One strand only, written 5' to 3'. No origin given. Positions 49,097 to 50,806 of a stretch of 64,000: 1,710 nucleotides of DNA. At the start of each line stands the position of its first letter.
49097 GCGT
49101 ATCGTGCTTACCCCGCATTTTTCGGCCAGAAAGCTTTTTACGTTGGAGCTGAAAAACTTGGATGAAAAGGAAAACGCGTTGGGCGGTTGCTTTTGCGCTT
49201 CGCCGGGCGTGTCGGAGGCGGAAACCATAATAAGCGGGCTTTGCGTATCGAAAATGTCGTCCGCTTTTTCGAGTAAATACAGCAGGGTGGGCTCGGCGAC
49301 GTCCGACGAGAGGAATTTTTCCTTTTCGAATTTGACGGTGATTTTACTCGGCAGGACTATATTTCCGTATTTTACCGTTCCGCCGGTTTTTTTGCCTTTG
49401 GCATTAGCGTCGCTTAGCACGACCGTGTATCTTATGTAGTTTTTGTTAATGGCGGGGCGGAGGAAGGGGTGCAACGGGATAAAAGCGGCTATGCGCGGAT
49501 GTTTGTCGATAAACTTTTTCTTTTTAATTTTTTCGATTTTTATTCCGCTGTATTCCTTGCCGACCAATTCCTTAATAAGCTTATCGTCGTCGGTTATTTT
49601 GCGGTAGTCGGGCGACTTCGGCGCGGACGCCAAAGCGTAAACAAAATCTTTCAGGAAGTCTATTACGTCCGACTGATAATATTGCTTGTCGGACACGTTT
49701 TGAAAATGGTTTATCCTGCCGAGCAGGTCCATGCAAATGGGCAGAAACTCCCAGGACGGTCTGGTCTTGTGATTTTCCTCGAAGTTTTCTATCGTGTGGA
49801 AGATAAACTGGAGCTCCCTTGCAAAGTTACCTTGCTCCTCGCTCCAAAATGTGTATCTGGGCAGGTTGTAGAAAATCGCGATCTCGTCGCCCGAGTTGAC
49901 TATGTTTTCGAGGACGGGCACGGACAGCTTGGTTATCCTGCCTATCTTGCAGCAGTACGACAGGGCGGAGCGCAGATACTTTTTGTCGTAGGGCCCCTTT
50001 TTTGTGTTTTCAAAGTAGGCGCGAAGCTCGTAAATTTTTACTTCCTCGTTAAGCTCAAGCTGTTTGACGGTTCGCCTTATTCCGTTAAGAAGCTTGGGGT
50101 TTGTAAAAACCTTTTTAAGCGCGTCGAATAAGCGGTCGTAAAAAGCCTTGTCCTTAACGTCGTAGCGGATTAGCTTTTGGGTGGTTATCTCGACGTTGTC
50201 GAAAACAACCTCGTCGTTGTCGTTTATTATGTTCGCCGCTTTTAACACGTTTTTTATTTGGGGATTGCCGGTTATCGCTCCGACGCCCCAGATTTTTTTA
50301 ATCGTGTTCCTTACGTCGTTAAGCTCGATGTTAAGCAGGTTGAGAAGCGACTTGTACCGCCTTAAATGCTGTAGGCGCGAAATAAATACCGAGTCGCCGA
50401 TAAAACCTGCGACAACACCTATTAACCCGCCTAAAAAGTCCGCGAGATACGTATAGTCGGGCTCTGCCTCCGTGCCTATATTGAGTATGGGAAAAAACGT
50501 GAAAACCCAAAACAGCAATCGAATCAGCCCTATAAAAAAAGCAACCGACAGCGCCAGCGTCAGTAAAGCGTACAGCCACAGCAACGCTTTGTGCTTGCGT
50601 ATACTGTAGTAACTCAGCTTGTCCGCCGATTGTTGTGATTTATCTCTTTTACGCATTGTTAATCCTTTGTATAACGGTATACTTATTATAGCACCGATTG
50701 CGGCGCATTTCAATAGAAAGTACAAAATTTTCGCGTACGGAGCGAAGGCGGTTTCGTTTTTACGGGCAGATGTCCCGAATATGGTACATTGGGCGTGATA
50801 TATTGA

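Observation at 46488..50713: AT-rich cassette: membrane-anchored NACHT/STAND-like giant protein coupled to a YfbR-type HD nucleotidase (candidate new NLR-like defence system)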

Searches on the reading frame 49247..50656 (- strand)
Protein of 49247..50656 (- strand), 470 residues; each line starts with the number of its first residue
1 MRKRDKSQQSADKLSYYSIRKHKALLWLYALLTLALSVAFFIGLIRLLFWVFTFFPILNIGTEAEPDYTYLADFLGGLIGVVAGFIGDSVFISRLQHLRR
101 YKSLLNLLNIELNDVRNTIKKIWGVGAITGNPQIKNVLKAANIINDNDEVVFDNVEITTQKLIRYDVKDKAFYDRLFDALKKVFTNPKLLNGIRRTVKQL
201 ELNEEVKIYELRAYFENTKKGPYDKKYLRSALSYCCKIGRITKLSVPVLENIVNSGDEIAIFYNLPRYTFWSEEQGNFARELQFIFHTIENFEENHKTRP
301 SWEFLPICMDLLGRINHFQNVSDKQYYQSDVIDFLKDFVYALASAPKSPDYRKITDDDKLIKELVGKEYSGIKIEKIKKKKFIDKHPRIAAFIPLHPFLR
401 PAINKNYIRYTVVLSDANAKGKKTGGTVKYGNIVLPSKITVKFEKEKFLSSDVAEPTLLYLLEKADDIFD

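Call 70: predict_structure(alignment_id=A6)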
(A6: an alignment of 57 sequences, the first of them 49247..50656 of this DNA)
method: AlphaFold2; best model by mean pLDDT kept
length: 470 residues; sequences in the alignment: 57
mean_pLDDT: 80.8   pTM: 0.72
mean pLDDT of the five models: 80.8, 77.6, 76.4, 75.5, 74.9
residues with pLDDT >= 90: 197; 70-90: 160; 50-70: 69; < 50: 44
segments of 3 or more residues with pLDDT < 50: 1-4, 368-374, 388-404, 453-455
pLDDT, mean of each block of 10 residues (from residue 1): 51 85 96 95 93 85 78 92 94 97 98 96 87 90 87 84 90 93 90 84 84 90 88 86 95 98 94 92 97 91 89 95 91 79 70 54 57 50 50 42 51 62 64 79 66 53 70
secondary structure, 60 per line:
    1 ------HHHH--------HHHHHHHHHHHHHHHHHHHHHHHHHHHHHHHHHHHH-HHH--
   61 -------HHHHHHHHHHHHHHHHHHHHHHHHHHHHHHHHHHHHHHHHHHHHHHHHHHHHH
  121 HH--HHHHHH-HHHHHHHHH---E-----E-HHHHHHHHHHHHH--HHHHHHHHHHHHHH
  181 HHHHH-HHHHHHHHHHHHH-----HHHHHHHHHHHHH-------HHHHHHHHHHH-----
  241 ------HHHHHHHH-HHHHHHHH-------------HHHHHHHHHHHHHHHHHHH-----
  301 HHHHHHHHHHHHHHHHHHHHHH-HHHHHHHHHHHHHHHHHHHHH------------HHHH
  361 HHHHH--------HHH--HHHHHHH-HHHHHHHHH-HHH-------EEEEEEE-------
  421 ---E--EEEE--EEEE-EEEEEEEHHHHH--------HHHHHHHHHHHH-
elements in order: H7-10 H19-54 H68-122 H125-130 H132-140 H152-164 H167-185 H187-199 H205-217 H225-235 H247-254 H256-263 H277-295 H301-322 H324-344 H357-365 H379-385 H387-395 E407-413 E427-430 E433-436 E438-444 H445-449 H458-469

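Call 74: fold_search(model_id=the predicted structure, library=pdb)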
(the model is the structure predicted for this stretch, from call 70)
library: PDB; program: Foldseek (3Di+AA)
matches with E <= 10: 194; with E <= 0.001: 0
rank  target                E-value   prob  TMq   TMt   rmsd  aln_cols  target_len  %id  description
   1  7mts_B                1.8e-01  0.13  0.10  0.07  18.4       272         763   11  CryoEM Structure of mGlu2 - Gi Complex (released 2021-07-07)
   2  8wpu_A                4.5e-01  0.18  0.14  0.09  25.9       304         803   10  Human calcium-sensing receptor(CaSR) bound to cinacalcet in complex with Gq protein (released 2023-11-22)
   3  7mtq_A                6.0e-01  0.09  0.10  0.07  18.8       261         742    9  CryoEM Structure of Full-Length mGlu2 in Inactive-State Bound to Antagonist LY341495 (released 2021-07-07)
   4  5b0l_E                9.2e-01  0.04  0.09  0.12  22.9       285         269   10  Structure of MoeN5-Sso7d fusion protein in complex with beta-nonyl glucoside (released 2016-03-23)
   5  6ffi                  1.1e+00  0.08  0.14  0.15  28.5       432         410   11  Crystal Structure of mGluR5 in complex with MMPEP at 2.2 A (released 2018-03-07)
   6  8q7n_L                1.1e+00  0.06  0.09  0.11  22.6       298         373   11  cryo-EM structure of the human spliceosomal B complex protomer (tri-snRNP core region) (released 2024-01-24)
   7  8wgb_B                1.2e+00  0.07  0.11  0.08  17.4       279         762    9  mGlu2-4 heterodimer bound with Gi (released 2024-10-30)
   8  9drl_A                1.3e+00  0.07  0.11  0.11  24.2       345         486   10  Cryo-EM structure of the T33-549 tetrahedral cage (released 2025-08-06)
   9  9drl_B                1.3e+00  0.09  0.12  0.14  24.5       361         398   12  Cryo-EM structure of the T33-549 tetrahedral cage (released 2025-08-06)
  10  9ii3_B                1.4e+00  0.06  0.11  0.07  18.5       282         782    9  Cryo-EM Structure of the 2:1 Complex of mGlu3 and beta-arrestin1 (released 2025-03-05)
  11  7fd9_A                1.5e+00  0.09  0.12  0.08  17.9       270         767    8  Thermostabilised full length human mGluR5-5M with orthosteric antagonist, LY341495 (released 2021-09-08)
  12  7unh_A                1.5e+00  0.08  0.10  0.17  27.5       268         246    9  De novo designed chlorophyll dimer protein in apo state, SP2 (released 2023-04-19)
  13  8t7h_A                1.5e+00  0.08  0.12  0.08  26.6       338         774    7  Quis-bound intermediate mGlu5 (released 2023-10-11)
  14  6b85_A                1.5e+00  0.11  0.12  0.24  22.5       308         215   13  Crystal structure of transmembrane protein TMHC4_R (released 2018-03-14)
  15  8szg_A                1.5e+00  0.09  0.14  0.09  27.2       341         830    9  Cryo-EM structure of cinacalcet-bound human calcium-sensing receptor CaSR-Gq complex in lipid nanodiscs (released 2024-02-07)
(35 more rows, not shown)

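Call 101: fold_search(model_id=the predicted structure, library=viral)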
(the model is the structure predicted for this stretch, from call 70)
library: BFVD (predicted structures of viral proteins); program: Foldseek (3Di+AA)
matches with E <= 10: 147; with E <= 0.001: 0
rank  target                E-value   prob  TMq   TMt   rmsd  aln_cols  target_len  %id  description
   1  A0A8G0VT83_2          6.0e-01  0.06  0.09  0.05  29.6       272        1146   12  (no name in the UniProt tables at hand)
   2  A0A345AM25            1.2e+00  0.05  0.10  0.18  36.0       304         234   12  Polyprotein (Fragment) [Papaya ringspot virus]
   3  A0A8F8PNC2            1.3e+00  0.04  0.09  0.08  22.0       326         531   15  Uncharacterized protein [Clandestinovirus]
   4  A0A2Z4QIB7            1.4e+00  0.07  0.11  0.15  17.7       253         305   10  (no name in the UniProt tables at hand)
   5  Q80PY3                1.5e+00  0.02  0.06  0.10  23.9       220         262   13  Non-structural protein NS-2 [Blattella germanica densovirus 1]
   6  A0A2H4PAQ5            1.8e+00  0.04  0.09  0.09  30.6       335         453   10  (no name in the UniProt tables at hand)
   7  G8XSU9                2.0e+00  0.04  0.12  0.10  25.2       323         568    9  Tegument protein UL35 [Saimiriine betaherpesvirus 4]
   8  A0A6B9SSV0            2.0e+00  0.02  0.08  0.10  20.9       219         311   16  (no name in the UniProt tables at hand)
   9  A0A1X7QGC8            2.2e+00  0.01  0.07  0.07  26.7       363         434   13  (no name in the UniProt tables at hand)
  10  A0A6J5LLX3            2.3e+00  0.04  0.12  0.07  37.7       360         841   11  Bacteriophage lambda, GpH, tail tape measure, C-terminal [uncultured Caudovirales phage]
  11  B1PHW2                2.3e+00  0.01  0.07  0.09  26.1       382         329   10  Truncated tegument protein [Murine herpesvirus 72]
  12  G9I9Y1                2.4e+00  0.08  0.12  0.21  20.1       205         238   18  (no name in the UniProt tables at hand)
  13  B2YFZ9                2.4e+00  0.02  0.09  0.11  26.3       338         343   10  Uncharacterized protein [Musca hytrovirus(isolate Musca domestica/United States/Boucias/-)]
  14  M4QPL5                2.4e+00  0.02  0.08  0.06  29.8       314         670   12  (no name in the UniProt tables at hand)
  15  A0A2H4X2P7            2.5e+00  0.03  0.10  0.12  19.6       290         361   11  Ankyrin repeat family protein [Flamingopox virus FGPVKD09]
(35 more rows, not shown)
